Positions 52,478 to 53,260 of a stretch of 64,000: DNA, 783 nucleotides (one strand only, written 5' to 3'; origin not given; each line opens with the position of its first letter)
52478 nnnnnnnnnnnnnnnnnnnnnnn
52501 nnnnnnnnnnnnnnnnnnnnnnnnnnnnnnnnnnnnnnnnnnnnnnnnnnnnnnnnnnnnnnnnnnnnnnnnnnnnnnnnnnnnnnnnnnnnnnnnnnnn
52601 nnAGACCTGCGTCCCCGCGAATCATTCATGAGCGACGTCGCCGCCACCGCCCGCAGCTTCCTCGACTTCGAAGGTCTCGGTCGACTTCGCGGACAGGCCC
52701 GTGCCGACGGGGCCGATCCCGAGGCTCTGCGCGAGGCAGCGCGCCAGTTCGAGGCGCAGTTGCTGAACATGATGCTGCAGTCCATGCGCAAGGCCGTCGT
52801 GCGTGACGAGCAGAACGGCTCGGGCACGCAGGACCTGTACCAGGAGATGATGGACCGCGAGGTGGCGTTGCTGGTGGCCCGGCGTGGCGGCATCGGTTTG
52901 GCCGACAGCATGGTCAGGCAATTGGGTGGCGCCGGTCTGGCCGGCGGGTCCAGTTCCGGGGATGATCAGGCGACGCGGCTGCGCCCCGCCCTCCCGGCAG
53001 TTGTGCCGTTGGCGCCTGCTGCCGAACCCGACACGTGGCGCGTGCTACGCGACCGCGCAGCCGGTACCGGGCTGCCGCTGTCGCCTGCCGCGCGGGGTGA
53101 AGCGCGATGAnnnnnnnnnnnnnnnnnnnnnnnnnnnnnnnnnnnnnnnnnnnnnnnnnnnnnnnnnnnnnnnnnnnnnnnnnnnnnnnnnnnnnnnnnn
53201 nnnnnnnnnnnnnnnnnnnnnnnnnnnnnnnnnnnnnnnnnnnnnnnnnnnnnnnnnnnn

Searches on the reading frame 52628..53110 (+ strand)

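Call 55: search_protein_families(library=pfam, proteins=[window:52628-53110:+], max_evalue=0.001)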
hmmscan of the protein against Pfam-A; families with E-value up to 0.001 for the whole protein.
window:52628-53110:+ (160 aa): 1 family
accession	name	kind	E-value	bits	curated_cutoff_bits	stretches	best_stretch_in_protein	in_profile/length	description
PF10135.14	Rod-binding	-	2.1e-12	47.8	25.1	1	51-98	1-51/51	Rod binding protein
